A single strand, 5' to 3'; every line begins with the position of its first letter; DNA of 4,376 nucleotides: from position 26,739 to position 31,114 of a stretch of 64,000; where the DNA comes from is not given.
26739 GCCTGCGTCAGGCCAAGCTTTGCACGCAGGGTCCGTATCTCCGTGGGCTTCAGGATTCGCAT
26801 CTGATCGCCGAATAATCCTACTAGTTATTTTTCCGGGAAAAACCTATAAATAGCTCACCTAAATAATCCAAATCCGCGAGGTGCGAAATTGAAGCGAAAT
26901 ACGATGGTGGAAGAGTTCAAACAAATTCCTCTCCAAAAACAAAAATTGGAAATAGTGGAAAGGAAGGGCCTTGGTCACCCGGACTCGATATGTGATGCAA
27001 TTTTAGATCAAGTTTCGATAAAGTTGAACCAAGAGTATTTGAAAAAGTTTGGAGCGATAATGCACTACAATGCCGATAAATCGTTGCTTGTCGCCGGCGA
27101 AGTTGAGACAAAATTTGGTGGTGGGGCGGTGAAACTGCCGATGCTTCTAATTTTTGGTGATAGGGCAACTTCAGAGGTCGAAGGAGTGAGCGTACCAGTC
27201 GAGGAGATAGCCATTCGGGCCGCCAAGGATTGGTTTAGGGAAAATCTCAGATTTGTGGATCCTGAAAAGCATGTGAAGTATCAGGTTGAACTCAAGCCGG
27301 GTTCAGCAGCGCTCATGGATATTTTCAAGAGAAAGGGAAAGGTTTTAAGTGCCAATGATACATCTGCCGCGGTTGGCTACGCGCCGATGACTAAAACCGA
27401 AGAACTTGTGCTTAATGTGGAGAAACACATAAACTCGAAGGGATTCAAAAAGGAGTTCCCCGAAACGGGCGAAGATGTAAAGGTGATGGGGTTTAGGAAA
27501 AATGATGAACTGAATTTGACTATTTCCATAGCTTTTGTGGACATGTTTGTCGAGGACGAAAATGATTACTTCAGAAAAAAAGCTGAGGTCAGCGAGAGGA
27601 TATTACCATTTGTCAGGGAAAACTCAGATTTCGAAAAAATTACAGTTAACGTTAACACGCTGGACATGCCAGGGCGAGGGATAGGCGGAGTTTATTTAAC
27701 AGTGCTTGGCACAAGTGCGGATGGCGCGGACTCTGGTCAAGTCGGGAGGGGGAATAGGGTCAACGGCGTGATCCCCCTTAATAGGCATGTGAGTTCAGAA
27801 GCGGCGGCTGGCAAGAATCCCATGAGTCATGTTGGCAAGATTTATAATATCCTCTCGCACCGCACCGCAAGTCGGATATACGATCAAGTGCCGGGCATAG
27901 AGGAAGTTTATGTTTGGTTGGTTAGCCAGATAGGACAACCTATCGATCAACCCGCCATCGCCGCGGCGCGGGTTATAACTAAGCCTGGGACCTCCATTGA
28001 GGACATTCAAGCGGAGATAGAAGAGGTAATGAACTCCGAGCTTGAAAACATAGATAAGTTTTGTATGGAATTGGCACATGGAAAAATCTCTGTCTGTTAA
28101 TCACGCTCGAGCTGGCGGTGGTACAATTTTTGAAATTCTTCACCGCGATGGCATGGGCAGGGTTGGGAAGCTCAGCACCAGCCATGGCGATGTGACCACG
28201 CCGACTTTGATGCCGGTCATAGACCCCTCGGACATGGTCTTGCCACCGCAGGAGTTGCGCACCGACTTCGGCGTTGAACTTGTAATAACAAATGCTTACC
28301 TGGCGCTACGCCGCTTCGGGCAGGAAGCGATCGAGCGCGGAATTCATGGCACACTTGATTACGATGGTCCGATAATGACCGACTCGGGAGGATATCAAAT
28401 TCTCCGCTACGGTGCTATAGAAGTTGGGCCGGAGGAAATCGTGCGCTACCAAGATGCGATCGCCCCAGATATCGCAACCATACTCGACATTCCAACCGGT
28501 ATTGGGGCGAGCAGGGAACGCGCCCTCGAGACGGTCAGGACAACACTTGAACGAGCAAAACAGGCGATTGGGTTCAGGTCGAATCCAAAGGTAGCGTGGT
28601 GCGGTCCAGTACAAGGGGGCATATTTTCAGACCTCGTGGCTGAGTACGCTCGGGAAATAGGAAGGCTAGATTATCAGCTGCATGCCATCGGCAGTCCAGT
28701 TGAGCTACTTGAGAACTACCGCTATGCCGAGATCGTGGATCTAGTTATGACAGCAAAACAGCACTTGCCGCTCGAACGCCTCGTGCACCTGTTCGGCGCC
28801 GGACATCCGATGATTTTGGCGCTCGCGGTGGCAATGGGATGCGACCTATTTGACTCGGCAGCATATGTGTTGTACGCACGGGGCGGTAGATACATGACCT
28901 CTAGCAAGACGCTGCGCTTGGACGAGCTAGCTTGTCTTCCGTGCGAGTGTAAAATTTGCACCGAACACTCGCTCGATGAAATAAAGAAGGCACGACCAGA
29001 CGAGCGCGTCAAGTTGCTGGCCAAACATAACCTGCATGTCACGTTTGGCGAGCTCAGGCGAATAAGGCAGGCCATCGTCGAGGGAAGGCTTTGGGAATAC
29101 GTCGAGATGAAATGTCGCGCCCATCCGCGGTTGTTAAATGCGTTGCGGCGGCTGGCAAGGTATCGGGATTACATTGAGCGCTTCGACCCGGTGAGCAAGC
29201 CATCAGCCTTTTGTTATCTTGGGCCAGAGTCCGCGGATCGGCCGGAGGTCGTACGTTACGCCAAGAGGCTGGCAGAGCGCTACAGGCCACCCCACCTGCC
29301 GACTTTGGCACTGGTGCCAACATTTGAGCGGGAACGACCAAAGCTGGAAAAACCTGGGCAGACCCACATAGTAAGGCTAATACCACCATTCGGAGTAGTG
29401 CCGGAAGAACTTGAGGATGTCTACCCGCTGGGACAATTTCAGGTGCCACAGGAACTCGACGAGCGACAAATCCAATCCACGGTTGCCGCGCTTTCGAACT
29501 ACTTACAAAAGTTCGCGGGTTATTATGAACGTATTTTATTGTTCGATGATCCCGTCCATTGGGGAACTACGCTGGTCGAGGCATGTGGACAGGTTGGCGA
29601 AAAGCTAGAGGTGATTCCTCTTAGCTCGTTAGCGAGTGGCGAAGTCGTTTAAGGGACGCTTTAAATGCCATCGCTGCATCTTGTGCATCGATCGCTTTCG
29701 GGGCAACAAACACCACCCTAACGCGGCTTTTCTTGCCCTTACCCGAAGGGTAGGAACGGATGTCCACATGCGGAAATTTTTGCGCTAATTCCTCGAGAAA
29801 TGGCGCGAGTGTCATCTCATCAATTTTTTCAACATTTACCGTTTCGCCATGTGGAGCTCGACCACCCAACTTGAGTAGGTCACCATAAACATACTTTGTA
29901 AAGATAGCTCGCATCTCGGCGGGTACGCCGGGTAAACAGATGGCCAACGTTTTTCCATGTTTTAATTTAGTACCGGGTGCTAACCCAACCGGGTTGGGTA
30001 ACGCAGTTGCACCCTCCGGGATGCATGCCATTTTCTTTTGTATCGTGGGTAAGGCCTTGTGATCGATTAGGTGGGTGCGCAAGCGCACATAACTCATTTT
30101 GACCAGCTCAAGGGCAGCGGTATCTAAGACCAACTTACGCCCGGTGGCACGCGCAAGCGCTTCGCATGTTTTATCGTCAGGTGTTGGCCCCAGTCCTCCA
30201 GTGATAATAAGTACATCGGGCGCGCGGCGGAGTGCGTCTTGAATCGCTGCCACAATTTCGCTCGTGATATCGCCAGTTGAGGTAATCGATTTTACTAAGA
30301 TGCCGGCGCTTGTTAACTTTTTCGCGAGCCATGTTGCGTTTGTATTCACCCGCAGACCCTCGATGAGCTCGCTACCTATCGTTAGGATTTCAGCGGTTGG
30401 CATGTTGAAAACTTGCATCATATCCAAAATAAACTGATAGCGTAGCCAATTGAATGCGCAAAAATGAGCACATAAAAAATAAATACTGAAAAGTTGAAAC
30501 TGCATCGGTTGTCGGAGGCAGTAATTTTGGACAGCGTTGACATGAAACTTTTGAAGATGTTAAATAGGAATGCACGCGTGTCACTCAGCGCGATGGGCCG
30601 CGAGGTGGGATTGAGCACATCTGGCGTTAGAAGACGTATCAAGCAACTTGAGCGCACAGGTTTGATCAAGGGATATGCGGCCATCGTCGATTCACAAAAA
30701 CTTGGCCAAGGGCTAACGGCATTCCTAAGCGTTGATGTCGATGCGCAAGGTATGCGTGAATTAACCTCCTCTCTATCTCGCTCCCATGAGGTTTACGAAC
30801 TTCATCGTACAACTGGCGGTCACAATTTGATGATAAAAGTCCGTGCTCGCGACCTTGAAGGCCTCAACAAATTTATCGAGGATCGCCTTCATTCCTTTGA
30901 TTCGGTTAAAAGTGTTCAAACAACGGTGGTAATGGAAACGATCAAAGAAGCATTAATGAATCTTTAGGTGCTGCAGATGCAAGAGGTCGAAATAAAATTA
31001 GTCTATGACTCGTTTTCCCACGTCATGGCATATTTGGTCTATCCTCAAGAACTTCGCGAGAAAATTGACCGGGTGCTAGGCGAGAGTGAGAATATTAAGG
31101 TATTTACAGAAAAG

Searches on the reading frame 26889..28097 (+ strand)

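Call 62: search_protein_families(library=pfam, proteins=[window:26889-28097:+], max_evalue=0.001)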
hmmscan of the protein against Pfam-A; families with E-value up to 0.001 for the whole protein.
window:26889-28097:+ (403 aa): 1 family
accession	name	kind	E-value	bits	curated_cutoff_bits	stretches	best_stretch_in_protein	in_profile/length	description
PF01941.24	AdoMet_Synthase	-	5.2e-166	552.8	27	1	3-399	1-395/395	S-adenosylmethionine synthetase (AdoMet synthetase)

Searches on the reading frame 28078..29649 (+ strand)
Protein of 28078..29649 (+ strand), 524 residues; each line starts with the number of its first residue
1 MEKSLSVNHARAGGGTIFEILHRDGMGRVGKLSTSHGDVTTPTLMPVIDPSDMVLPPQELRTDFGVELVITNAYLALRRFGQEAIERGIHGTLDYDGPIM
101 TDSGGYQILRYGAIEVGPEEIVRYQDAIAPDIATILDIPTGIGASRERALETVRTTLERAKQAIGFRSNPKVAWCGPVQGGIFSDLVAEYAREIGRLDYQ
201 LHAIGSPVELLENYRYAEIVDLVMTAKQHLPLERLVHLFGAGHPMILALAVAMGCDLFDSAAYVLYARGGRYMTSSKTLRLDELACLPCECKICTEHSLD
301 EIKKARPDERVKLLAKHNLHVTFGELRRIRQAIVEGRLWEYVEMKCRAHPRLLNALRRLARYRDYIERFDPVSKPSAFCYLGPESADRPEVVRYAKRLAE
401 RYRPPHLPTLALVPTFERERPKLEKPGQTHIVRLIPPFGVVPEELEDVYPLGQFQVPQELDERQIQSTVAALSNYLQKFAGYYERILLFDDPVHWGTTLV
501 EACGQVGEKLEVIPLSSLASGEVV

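Call 62: search_protein_families(library=pfam, proteins=[window:28078-29649:+], max_evalue=0.001)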
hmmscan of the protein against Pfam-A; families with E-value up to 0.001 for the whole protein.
window:28078-29649:+ (524 aa): 2 families
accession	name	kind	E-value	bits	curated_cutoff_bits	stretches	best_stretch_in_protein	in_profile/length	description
PF01702.25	TGT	-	2.2e-85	287.3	26.3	1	27-350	3-356/357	Queuine tRNA-ribosyltransferase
PF17884.7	DUF5591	-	4.2e-07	30.4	26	1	391-480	1-101/150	Domain of unknown function (DUF5591)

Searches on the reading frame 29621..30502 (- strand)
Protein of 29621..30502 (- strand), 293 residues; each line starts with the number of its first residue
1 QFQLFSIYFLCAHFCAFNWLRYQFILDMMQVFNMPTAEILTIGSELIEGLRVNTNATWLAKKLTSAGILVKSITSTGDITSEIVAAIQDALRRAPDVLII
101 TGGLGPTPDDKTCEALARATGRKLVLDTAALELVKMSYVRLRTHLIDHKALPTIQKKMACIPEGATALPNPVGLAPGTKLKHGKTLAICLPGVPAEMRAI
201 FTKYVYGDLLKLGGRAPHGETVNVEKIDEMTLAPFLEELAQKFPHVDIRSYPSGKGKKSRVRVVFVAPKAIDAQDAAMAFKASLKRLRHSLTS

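Call 63: search_protein_families(library=pfam, proteins=[window:29621-30502:-], max_evalue=0.001)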
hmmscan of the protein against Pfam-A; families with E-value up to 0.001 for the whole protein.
window:29621-30502:- (293 aa): 2 families
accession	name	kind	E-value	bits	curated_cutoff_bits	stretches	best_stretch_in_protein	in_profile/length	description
PF00994.29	MoCF_biosynth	-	2.1e-33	115.5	26.6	1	38-206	1-139/144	Probable molybdopterin binding domain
PF24102.1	FLAD1_M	-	1.3e-08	34.9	27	1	226-285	10-70/78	FAD synthase, middle domain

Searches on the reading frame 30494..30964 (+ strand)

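Call 63: search_protein_families(library=pfam, proteins=[window:30494-30964:+], max_evalue=0.001)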
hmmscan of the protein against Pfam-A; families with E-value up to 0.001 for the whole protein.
window:30494-30964:+ (157 aa): 7 families
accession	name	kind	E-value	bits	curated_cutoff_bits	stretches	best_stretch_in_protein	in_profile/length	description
PF01037.27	AsnC_trans_reg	-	5.6e-17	61.9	25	1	80-149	3-73/73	Lrp/AsnC ligand binding domain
PF13404.12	HTH_AsnC-type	-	5.9e-13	48.8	27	1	12-53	1-42/42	AsnC-type helix-turn-helix domain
PF13412.12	HTH_24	-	1.1e-11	44.6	21.9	1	12-59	1-48/48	Winged helix-turn-helix DNA-binding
PF22482.2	AsnC_trans_reg_3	-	9.2e-06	26.1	24.4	1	87-152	24-88/95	PF0864 C-terminal dimeric alpha+beta barrel domain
PF08279.18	HTH_11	-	1.1e-05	25.7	25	1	18-62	4-44/55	HTH domain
PF12840.13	HTH_20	-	1.8e-05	25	27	1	12-59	2-49/51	Helix-turn-helix domain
PF25212.1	HVO_A0114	-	0.00029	21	27.6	1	11-59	19-67/84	HVO_A0114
